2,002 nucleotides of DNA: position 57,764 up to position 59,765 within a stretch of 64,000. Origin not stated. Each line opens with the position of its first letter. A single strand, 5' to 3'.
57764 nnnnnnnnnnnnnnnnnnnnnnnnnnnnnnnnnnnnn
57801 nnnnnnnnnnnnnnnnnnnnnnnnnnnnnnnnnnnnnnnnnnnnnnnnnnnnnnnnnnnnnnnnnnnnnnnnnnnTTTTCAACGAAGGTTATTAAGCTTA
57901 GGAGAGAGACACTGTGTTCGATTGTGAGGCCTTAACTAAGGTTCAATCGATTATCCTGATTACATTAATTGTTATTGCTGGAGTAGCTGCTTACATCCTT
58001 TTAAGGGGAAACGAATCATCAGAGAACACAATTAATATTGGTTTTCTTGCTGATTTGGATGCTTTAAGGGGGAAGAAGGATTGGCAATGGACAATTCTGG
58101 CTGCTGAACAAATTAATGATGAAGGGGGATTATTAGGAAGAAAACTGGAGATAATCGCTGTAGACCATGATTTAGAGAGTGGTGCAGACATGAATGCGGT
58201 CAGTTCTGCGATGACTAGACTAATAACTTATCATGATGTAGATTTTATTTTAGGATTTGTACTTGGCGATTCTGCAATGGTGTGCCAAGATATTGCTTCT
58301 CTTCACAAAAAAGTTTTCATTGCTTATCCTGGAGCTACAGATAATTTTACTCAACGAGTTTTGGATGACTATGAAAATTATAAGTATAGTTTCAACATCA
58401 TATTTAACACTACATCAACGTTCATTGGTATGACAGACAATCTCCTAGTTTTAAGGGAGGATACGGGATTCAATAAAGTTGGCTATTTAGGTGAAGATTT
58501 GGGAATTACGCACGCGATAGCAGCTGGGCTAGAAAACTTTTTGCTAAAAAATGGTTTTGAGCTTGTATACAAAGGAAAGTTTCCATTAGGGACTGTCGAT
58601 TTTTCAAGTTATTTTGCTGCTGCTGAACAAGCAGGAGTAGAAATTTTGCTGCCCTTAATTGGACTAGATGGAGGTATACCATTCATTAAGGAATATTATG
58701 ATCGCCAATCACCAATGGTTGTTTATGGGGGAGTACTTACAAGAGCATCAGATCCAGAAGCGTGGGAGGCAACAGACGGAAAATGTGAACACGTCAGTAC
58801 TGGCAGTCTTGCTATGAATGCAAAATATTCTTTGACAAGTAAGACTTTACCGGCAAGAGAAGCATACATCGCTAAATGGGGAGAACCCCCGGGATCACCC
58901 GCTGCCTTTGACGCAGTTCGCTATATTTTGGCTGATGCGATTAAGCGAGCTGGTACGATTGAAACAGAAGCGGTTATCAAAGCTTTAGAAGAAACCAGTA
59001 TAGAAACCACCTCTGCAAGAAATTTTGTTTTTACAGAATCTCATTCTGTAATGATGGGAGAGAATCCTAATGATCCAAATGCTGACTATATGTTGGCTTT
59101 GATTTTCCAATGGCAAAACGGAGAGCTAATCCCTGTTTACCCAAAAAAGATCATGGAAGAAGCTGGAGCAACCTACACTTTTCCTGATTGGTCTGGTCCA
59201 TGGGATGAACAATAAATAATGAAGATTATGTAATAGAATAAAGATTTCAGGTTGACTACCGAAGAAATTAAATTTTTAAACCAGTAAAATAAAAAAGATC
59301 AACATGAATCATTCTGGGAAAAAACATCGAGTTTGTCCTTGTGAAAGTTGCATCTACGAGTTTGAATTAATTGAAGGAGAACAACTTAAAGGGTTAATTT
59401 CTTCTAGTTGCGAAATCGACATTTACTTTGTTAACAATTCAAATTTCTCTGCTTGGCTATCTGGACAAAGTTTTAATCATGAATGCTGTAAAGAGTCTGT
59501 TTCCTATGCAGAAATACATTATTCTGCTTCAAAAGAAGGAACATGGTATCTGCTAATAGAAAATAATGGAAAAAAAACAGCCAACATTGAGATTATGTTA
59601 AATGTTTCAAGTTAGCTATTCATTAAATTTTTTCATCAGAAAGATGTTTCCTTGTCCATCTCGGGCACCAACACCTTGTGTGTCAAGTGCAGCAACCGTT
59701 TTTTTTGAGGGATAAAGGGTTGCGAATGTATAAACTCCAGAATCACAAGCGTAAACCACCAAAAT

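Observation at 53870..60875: A giant TPR / beta-sandwich / degenerate KaiC-like protein is clustered with an orphan anchored binding protein, a DUF1883-like protein and a canonical KaiC ATPase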

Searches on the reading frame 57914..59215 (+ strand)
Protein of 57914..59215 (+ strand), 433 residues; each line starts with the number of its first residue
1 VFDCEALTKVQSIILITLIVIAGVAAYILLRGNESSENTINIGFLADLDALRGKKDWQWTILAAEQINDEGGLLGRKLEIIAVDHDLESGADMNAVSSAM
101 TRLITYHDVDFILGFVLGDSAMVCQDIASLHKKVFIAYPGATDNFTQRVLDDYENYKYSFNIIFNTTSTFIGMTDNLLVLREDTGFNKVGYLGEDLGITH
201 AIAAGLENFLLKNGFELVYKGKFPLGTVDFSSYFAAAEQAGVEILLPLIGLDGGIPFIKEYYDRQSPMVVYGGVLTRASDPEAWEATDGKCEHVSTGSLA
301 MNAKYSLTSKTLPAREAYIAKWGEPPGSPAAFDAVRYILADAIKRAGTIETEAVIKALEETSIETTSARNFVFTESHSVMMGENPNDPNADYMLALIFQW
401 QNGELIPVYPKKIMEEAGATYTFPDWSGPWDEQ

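Call 5: search_protein_families(library=pfam, max_evalue=0.01, proteins=[window:57914-59215:+])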
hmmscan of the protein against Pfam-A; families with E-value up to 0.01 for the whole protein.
window:57914-59215:+ (433 aa): 2 families
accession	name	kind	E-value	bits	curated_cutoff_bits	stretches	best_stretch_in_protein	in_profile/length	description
PF13458.12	Peripla_BP_6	-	1.6e-30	107.4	31.7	1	39-380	1-330/343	Periplasmic binding protein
PF13433.12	Peripla_BP_5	-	2.2e-08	34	27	1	57-367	21-315/363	Periplasmic binding protein domain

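Call 38: find_homologous_proteins(query=window:57914-59215:+)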
Query window:57914-59215:+ (433 aa): 719 proteins with E <= 0.001 among 8000 candidates; the best 120 are listed.
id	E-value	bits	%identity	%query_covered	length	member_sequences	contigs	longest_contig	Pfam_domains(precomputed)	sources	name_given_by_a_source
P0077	8.2e-186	636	82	77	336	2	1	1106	PF13458.13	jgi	jgi:branched-chain amino acid transport system substrate-binding protein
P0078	2.2e-179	615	65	100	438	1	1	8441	PF13433.13,PF13458.13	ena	-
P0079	5.4e-174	597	61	99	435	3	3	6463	PF13433.13,PF13458.13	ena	-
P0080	1.7e-173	596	60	100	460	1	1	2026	PF13433.13,PF13458.13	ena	-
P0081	3.3e-172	592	59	100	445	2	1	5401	PF13433.13,PF13458.13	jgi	-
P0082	1.2e-171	590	61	100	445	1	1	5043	PF01094.35,PF13433.13,PF13458.13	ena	-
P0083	3.3e-171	588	60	100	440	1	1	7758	PF01094.35,PF13433.13,PF13458.13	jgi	-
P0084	4.4e-171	588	61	100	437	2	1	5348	PF13433.13,PF13458.13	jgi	-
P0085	5.8e-171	587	59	99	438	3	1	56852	PF01094.35,PF13433.13,PF13458.13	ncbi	ncbi:MAG: ABC transporter substrate-binding protein [Candidatus Bathyarchaeota archaeon]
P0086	8.3e-171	587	62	95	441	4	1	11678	PF01094.35,PF13433.13,PF13458.13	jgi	-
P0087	3.0e-170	585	61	100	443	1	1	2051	PF13433.13,PF13458.13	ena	-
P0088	1.4e-169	583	58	100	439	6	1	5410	PF13458.13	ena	-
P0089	2.1e-169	582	61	100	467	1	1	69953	PF13458.13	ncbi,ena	-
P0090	2.2e-169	582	60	100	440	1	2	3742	PF01094.35,PF13433.13,PF13458.13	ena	-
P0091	1.1e-168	580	62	94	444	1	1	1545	PF01094.35,PF13433.13,PF13458.13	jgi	jgi:branched-chain amino acid transport system substrate-binding protein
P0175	1.7e-156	540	57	100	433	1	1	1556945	PF13433.13,PF13458.13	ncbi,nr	ncbi:MAG: ABC transporter substrate-binding protein [Candidatus Bathyarchaeum sp.]|nr:MAG: ABC trans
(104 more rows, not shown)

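Call 39: find_encoding_contigs(protein=P0175, flank=10000, max_places=3)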
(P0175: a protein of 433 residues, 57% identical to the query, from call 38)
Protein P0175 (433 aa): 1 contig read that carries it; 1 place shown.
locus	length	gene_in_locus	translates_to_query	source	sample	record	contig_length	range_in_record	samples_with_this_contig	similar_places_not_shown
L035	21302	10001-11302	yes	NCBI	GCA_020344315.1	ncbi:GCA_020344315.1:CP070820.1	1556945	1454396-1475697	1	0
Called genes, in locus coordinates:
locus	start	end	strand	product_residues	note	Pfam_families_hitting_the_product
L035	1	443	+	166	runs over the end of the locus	-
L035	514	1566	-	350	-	PF01408:GFO_IDH_MocA, PF02894:GFO_IDH_MocA_C, PF22725:GFO_IDH_MocA_C3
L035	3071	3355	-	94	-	-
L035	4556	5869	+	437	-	PF00589:Phage_integrase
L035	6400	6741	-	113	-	PF01978:TrmB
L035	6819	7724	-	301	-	PF07519:Tannase (faint), PF02230:Abhydrolase_2 (faint), PF20434:BD-FAE, PF00561:Abhydrolase_1 (faint), PF00326:Peptidase_S9, PF12146:Hydrolase_4 (faint)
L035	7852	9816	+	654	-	PF01978:TrmB, PF11495:TrmB_EBD_N (faint)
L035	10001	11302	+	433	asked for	PF13433:Peripla_BP_5 (weak), PF13458:Peripla_BP_6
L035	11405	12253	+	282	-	PF02653:BPD_transp_2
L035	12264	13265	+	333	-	PF02653:BPD_transp_2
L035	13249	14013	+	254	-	PF00005:ABC_tran, PF12399:BCA_ABC_TP_C (weak)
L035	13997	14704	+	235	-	PF02463:SMC_N (faint), PF13476:AAA_23 (weak), PF00005:ABC_tran, PF13304:AAA_21 (weak)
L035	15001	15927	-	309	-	PF04879:Molybdop_Fe4S4, PF00384:Molybdopterin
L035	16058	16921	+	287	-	PF24860:FdhE_C (weak)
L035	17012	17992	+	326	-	PF04055:Radical_SAM, PF06968:BATS (faint)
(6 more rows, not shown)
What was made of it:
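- Bathyarchaeum the nearest PBP heads a plain LivK-HMGF operon, and a TrmB-family regulator occupies the upstream slot (call 39). Bathyarchaeum (call 39).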

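Call 55: search_protein_families(library=ncbifam, max_evalue=0.001, proteins=[window:57914-59215:+])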
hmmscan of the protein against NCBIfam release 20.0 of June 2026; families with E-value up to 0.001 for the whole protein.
window:57914-59215:+ (433 aa): 3 families
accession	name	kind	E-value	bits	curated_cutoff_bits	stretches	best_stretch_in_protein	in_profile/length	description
TIGR03407.1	urea_ABC_UrtA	exception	4.5e-09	35.7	492.75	1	60-379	24-330/361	urea ABC transporter substrate-binding protein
TIGR03669.1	urea_ABC_arch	equivalog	3.2e-08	33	494.8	1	50-114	14-74/375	urea ABC transporter substrate-binding protein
NF011933.0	PRK15404.1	subfamily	4.2e-06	26.1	477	0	53-147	43-132/370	high-affinity branched-chain amino acid ABC transporter substrate-binding protein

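Call 73: search_solved_structures(query=window:57914-59215:+, max_evalue=0.001)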
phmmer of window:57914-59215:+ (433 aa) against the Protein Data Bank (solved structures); distinct sequences matched with E-value up to 0.001: 4.
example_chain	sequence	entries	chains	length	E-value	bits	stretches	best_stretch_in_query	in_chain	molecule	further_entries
3i45_A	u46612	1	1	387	5.5e-09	38.9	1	57-148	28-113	Twin-arginine translocation pathway signal protein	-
3i09_A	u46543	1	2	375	3.9e-08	36.1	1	38-377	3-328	Periplasmic branched-chain amino acid-binding protein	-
3n0w_A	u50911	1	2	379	5.1e-06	29.2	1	38-326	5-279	ABC branched chain amino acid family transporter, periplasmic ligand binding protein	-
8tg1_A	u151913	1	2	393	0.00028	23.4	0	33-357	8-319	Extracellular ligand-binding receptor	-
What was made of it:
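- Closest known: LivJ/LivK-type. Different: The ligand is unknown: the nearest solved structures match only at E=5.5e-9 to 2.8e-4 (call 73).
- Tried and rejected: Only distant matches were found (call 73).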

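Call 93: search_protein_families(library=padloc, max_evalue=0.01, proteins=[window:57914-59215:+])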
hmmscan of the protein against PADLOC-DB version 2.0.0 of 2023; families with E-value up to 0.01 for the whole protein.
window:57914-59215:+ (433 aa): 0 families

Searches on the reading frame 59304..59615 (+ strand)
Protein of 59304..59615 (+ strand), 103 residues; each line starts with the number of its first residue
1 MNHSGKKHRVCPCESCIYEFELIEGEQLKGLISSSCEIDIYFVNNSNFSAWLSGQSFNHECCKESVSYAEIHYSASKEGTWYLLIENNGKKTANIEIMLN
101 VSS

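Call 5: search_protein_families(library=pfam, max_evalue=0.01, proteins=[window:59304-59615:+])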
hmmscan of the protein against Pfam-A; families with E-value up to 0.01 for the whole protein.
window:59304-59615:+ (103 aa): 1 family
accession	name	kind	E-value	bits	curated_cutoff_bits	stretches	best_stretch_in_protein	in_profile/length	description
PF08980.16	DUF1883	-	0.0034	17.7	26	1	32-92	19-77/89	Domain of unknown function (DUF1883)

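Call 55: search_protein_families(library=ncbifam, max_evalue=0.001, proteins=[window:59304-59615:+])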
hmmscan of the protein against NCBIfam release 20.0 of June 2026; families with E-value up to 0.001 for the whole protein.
window:59304-59615:+ (103 aa): 0 families

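Call 93: search_protein_families(library=padloc, max_evalue=0.01, proteins=[window:59304-59615:+])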
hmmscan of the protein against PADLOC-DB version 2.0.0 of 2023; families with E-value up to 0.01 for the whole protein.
window:59304-59615:+ (103 aa): 0 families

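Call 94: search_protein_families(library=phrogs, max_evalue=0.001, proteins=[window:59304-59615:+])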
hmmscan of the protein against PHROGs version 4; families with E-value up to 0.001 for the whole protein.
window:59304-59615:+ (103 aa): 1 family
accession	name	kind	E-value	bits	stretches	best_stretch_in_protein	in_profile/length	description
phrog_9211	-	unknown function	0.00024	21.5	1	33-97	29-90/268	-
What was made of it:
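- No significant PADLOC or PHROG match (calls 93, 94).
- Tried and rejected: PADLOC and PHROGs gave nothing significant (calls 93, 94).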
